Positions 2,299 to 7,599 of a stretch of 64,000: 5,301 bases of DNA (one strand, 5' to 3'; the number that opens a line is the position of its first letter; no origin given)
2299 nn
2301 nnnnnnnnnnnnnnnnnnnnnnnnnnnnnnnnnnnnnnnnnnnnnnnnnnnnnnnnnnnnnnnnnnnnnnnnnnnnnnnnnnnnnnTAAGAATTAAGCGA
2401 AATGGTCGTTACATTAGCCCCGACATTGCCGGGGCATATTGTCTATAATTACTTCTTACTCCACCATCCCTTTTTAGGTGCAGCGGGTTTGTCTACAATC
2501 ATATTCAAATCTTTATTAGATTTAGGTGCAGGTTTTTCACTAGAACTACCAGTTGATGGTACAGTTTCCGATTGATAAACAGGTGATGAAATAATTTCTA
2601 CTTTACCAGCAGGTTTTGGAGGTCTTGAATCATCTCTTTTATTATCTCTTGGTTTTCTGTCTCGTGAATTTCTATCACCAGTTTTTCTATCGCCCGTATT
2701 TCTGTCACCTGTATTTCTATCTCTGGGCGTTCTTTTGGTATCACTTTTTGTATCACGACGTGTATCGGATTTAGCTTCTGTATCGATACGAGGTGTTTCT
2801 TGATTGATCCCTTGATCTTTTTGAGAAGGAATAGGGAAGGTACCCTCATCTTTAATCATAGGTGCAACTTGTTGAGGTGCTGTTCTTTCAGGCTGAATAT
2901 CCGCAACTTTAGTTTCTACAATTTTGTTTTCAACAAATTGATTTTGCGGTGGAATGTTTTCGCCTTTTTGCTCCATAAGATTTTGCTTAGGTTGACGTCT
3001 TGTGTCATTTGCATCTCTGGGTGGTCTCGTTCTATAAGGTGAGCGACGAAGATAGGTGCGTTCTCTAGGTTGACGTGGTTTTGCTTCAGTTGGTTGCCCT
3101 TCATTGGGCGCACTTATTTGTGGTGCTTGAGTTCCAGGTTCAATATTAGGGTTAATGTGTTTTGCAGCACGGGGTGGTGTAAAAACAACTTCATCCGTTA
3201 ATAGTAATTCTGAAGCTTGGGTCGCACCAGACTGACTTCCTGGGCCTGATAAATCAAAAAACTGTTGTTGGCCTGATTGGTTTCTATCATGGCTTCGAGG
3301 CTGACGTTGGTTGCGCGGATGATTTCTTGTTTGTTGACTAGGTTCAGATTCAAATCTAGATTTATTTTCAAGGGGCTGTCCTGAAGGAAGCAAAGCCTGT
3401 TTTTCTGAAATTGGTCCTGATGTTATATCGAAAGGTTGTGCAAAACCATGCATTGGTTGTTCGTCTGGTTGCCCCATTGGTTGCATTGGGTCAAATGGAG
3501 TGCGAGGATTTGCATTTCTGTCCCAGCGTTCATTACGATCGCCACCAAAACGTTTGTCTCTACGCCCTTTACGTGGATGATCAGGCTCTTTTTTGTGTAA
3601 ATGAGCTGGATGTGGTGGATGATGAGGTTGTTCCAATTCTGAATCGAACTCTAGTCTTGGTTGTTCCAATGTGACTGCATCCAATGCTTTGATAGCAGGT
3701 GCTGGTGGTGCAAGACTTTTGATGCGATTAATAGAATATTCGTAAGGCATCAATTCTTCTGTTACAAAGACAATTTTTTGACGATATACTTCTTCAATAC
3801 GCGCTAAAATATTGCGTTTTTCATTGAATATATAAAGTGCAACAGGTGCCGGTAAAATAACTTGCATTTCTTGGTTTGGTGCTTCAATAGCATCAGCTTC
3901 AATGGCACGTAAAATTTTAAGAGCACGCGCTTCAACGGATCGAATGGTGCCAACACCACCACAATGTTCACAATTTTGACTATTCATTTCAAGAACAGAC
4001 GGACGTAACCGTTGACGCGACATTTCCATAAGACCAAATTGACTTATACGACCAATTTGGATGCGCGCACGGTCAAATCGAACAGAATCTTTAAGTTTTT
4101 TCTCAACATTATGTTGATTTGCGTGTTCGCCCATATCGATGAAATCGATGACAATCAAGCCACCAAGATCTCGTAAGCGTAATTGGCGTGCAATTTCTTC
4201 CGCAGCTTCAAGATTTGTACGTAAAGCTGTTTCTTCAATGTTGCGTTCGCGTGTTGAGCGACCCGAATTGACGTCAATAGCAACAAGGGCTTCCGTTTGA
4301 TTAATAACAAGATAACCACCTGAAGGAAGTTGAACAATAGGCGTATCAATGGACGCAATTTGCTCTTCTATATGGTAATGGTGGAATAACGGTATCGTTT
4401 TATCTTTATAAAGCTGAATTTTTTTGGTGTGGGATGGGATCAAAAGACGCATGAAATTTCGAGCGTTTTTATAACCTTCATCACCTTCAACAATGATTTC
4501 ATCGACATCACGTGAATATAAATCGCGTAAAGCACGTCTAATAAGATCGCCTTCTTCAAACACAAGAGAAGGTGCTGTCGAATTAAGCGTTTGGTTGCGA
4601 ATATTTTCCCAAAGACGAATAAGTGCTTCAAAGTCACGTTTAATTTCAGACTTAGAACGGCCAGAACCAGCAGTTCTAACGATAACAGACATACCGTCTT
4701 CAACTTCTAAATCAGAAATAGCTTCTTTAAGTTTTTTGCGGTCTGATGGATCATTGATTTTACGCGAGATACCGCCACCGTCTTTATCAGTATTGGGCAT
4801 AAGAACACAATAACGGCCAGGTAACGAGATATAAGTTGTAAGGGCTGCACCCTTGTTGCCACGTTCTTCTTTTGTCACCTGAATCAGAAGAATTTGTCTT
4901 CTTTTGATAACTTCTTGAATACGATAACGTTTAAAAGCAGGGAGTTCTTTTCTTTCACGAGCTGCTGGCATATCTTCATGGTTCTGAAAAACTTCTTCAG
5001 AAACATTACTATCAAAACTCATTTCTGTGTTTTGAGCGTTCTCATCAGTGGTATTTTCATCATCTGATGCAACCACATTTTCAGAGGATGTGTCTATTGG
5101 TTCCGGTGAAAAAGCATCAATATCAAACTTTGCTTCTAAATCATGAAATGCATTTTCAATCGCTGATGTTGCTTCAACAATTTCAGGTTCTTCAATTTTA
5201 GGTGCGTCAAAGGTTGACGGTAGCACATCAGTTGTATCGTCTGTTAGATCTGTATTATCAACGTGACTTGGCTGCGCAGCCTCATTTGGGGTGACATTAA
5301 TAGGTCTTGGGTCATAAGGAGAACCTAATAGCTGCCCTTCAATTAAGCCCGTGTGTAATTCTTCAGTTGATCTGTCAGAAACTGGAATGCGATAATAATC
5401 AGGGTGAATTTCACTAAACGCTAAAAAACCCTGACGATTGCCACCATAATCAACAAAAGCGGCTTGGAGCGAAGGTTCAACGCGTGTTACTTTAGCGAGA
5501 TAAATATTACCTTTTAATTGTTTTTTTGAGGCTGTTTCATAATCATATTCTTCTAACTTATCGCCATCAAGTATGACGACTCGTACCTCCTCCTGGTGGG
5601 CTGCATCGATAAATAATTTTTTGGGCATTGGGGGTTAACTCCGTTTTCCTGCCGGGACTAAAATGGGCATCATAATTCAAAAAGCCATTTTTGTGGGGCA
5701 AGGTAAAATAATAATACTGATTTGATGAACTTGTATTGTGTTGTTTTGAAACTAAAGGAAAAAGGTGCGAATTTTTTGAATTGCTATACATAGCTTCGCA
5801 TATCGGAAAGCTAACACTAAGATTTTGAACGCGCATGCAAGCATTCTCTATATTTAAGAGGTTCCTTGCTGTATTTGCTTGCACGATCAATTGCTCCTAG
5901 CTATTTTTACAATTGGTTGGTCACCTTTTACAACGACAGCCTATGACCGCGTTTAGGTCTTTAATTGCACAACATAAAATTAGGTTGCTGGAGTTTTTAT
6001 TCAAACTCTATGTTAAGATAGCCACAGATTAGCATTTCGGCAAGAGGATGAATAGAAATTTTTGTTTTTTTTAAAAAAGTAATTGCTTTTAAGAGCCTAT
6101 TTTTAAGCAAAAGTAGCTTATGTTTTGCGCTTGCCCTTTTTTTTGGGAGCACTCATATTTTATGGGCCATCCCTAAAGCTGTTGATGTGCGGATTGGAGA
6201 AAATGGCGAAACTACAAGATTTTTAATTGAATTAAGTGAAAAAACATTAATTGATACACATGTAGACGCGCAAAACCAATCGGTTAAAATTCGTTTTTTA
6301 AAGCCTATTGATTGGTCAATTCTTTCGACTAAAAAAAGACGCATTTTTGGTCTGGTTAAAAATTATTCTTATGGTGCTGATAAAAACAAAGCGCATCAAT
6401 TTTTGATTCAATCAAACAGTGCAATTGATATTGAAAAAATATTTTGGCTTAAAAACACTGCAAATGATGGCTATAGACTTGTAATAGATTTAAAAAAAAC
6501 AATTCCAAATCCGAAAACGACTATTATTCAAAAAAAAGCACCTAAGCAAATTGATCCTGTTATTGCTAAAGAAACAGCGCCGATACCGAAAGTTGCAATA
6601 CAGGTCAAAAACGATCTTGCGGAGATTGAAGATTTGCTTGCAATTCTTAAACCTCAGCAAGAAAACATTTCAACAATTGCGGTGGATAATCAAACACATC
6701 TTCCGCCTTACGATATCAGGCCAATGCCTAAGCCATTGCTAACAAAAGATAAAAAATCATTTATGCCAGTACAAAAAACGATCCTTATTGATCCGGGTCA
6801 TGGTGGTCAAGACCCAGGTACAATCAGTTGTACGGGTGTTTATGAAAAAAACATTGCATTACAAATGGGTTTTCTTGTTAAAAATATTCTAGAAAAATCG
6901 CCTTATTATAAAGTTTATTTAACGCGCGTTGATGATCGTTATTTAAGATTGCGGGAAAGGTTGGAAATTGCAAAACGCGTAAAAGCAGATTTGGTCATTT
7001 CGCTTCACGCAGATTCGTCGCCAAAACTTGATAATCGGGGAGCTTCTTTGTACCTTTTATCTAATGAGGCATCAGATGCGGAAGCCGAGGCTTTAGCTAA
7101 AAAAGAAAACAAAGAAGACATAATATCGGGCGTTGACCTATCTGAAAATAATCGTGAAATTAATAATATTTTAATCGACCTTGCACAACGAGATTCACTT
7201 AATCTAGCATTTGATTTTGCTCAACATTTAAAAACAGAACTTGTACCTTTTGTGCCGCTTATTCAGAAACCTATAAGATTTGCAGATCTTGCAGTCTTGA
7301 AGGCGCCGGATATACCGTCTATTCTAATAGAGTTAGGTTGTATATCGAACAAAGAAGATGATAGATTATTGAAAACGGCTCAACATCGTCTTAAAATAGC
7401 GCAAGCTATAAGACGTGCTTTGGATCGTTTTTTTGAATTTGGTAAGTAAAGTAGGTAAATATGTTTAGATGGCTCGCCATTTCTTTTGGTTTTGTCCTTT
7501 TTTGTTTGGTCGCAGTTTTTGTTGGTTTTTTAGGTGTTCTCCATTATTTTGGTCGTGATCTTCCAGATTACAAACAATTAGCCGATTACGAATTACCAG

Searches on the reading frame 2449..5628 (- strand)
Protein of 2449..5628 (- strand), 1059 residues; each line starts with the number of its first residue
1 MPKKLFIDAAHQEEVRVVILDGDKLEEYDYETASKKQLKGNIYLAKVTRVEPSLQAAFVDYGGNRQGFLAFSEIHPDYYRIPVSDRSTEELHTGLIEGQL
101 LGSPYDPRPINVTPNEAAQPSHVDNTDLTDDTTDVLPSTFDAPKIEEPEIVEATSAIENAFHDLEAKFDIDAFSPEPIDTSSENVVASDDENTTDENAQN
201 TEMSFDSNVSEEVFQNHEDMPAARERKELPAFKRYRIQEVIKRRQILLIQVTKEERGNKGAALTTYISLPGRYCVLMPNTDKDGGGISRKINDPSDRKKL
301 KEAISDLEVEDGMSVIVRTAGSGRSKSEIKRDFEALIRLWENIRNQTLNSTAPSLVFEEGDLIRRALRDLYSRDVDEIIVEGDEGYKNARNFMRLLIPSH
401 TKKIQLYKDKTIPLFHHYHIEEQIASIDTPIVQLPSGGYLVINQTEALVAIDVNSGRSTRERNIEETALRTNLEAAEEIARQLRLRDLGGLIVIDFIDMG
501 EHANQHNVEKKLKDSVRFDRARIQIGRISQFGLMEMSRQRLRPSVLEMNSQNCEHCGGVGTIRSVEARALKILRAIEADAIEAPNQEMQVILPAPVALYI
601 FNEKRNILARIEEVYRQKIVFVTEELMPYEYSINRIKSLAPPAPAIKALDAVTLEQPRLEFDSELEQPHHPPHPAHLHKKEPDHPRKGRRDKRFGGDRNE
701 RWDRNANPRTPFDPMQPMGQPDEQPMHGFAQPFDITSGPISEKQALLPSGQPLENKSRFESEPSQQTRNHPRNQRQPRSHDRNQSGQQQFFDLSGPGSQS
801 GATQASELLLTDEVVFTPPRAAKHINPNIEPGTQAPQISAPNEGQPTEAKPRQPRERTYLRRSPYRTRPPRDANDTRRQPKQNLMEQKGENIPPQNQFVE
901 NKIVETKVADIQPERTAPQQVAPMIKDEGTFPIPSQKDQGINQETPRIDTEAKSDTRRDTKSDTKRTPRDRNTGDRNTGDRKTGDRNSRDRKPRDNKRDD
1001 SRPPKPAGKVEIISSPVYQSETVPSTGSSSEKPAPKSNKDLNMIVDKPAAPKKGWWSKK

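Call 56: search_protein_families(library=pfam, proteins=[window:2449-5628:-])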
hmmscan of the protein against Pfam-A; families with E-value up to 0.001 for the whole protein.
window:2449-5628:- (1059 aa): 3 families
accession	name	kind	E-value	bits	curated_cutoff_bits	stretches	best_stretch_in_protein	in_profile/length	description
PF10150.14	RNase_E_G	-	5.5e-102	341.3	25.5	1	268-540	1-269/270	Ribonuclease E/G family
PF20833.2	RNase_E_G_Thio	-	1.3e-21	77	26.8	1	553-635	2-85/86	RNase E/G, Thioredoxin-like domain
PF00575.29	S1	-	0.00043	21.1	22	0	39-80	4-41/74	S1 RNA binding domain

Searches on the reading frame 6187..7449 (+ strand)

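Call 38: search_protein_families(library=pfam, proteins=[window:6187-7449:+])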
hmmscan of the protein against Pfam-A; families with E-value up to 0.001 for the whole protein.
window:6187-7449:+ (420 aa): 1 family
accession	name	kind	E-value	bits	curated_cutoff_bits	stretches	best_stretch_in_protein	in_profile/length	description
PF01520.23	Amidase_3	-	3.6e-43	148.1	27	1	199-413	1-173/174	N-acetylmuramoyl-L-alanine amidase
